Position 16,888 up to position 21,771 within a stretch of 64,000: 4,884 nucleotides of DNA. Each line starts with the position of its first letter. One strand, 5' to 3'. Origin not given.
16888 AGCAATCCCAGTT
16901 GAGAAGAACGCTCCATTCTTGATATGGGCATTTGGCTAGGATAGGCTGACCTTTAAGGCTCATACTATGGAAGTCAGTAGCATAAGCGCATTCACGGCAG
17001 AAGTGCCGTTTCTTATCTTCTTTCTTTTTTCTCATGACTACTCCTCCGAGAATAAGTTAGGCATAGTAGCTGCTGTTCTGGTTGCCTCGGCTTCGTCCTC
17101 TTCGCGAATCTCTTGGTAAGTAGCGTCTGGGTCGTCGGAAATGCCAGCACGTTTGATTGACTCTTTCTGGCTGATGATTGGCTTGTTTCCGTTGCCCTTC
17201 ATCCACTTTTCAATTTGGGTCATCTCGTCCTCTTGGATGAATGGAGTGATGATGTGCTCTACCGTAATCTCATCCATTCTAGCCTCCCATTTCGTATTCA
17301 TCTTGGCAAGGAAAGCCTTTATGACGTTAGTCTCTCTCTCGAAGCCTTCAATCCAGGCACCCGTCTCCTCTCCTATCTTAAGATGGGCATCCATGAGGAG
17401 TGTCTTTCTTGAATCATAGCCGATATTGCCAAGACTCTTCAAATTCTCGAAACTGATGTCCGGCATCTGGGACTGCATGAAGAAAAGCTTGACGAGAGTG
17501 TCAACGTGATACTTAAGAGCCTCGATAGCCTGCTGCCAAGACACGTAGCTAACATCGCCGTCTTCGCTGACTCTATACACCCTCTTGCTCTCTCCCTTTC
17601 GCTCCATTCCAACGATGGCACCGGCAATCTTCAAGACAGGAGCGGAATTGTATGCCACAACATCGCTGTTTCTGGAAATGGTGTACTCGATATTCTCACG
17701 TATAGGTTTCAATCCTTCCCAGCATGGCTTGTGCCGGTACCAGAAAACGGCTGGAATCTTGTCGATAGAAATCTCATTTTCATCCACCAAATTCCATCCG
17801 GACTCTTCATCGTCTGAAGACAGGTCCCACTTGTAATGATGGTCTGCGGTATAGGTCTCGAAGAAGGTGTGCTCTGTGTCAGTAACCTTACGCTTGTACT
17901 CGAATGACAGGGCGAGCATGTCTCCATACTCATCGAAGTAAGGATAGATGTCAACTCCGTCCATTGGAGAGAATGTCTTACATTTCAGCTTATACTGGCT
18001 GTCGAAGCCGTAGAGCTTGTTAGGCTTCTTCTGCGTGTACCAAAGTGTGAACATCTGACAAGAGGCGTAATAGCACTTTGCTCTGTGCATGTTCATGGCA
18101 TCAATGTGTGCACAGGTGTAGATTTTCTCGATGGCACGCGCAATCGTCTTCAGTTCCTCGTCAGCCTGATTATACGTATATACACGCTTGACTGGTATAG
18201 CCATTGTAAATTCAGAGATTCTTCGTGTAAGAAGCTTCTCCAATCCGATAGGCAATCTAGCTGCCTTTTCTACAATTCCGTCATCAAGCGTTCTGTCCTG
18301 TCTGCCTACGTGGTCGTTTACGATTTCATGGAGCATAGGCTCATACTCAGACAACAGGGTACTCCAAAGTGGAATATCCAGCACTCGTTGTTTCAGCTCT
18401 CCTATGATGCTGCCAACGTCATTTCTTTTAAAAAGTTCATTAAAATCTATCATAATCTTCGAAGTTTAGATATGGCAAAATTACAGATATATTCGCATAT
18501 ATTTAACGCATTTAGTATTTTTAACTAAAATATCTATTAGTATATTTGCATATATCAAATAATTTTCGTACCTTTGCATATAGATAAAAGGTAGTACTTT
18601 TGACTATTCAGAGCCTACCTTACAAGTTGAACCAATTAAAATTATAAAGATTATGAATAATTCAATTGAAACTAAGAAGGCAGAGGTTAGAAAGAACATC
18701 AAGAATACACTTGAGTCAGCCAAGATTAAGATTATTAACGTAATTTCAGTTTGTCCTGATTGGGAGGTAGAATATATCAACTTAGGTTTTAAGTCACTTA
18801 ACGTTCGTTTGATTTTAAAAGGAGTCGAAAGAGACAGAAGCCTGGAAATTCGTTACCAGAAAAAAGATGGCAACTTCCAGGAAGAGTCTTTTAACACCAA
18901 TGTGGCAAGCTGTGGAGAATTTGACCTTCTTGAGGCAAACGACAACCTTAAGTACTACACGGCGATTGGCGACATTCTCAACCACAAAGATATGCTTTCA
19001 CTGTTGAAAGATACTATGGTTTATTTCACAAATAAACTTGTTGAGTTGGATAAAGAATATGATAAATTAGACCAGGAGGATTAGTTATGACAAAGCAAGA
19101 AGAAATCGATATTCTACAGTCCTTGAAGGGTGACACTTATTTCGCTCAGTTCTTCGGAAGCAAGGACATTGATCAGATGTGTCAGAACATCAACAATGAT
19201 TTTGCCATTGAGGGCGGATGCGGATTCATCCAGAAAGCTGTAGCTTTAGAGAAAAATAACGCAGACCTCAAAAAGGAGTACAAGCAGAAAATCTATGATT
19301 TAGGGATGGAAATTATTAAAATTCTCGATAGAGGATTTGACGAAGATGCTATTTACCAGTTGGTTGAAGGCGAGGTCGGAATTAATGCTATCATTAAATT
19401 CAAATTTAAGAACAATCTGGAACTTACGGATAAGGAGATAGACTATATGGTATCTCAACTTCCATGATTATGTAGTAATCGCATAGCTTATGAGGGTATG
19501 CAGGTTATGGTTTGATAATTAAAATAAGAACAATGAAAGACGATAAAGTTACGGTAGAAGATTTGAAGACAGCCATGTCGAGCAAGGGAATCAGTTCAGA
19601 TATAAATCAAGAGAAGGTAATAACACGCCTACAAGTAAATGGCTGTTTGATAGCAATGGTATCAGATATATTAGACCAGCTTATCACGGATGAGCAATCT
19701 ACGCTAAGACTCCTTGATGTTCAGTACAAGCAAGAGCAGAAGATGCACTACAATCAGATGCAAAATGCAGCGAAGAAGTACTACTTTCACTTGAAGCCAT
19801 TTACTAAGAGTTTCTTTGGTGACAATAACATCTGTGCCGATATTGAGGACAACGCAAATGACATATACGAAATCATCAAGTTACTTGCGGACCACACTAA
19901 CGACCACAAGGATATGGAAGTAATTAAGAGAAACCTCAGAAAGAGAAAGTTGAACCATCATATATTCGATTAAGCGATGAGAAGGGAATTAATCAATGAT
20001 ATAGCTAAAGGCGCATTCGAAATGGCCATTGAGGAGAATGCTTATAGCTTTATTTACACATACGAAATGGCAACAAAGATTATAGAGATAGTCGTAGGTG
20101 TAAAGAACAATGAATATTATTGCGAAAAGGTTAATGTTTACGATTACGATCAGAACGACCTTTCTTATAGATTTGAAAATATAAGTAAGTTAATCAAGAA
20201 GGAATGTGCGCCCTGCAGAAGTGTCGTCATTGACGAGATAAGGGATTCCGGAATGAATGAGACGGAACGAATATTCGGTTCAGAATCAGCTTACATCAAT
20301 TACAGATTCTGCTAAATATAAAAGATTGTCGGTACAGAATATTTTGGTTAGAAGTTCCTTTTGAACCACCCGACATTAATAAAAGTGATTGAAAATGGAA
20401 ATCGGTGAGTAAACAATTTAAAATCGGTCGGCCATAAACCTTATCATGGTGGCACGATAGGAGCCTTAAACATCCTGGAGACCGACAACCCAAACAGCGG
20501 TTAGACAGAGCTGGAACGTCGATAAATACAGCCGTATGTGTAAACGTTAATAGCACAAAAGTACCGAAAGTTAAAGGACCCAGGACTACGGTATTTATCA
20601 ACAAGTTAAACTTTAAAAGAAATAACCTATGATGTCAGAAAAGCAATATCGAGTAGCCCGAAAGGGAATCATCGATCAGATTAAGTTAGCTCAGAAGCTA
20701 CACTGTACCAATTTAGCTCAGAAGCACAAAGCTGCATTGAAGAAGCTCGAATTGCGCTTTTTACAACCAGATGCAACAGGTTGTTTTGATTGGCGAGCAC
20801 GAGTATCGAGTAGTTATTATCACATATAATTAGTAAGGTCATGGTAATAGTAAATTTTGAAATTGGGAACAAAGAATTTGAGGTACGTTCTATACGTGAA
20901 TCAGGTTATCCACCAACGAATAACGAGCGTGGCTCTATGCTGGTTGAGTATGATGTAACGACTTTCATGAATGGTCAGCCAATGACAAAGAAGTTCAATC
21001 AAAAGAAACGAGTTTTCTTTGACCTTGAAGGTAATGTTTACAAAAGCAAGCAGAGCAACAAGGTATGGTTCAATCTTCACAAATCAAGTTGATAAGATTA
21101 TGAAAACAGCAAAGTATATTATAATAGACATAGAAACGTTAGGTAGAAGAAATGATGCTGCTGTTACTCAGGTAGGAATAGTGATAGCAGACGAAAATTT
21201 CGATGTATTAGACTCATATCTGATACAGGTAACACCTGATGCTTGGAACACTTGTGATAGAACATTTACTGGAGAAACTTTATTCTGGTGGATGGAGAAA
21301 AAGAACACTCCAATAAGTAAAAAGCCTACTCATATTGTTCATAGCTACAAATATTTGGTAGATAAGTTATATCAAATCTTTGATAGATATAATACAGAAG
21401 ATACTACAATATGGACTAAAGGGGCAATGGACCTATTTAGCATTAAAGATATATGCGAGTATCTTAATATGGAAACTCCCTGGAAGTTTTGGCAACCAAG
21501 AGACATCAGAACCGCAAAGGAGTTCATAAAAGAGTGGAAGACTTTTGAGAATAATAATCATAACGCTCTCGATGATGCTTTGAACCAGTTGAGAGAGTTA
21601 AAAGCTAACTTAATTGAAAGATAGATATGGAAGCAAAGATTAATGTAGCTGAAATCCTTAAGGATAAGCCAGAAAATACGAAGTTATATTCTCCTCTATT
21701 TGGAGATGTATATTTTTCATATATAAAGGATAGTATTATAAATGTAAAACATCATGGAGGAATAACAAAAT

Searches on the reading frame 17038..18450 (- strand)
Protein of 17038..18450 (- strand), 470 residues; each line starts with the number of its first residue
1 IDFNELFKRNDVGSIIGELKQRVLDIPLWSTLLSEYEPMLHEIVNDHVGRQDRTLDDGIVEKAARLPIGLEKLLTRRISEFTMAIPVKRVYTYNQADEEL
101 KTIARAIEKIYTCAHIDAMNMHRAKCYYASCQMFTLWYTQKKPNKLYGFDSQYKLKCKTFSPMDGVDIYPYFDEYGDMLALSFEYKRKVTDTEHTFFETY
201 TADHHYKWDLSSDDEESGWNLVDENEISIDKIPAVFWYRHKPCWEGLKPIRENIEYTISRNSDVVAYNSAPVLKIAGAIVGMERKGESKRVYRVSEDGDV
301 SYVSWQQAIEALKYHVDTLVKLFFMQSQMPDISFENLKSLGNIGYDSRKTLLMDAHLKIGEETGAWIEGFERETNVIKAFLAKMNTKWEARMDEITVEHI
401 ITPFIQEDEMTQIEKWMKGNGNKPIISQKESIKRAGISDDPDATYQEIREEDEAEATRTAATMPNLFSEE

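Call 12: search_protein_families(library=phrogs, proteins=[window:17038-18450:-], max_evalue=0.001)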
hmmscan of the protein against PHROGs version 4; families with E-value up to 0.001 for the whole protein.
window:17038-18450:- (470 aa): 2 families
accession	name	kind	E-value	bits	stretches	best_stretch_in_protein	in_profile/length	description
phrog_64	-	head and packaging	1.7e-47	163.1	1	33-464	96-507/547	portal protein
phrog_9064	-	head and packaging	9.5e-05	23.1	1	293-457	55-211/228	portal protein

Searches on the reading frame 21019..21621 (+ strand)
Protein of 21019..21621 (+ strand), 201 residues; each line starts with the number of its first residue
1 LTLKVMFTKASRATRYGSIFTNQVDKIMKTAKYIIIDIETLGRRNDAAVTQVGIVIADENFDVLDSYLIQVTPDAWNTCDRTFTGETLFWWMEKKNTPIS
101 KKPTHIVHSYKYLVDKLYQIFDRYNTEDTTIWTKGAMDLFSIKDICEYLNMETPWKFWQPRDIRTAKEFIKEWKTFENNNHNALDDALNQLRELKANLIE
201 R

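Call 23: search_protein_families(library=pfam, proteins=[window:21019-21621:+], max_evalue=0.001)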
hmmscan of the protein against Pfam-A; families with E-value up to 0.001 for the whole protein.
window:21019-21621:+ (201 aa): 1 family
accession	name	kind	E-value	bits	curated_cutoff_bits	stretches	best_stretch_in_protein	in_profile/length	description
PF16473.11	Rv2179c-like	-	3.8e-22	79.3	27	1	33-193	2-172/177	3'-5' exoribonuclease Rv2179c-like domain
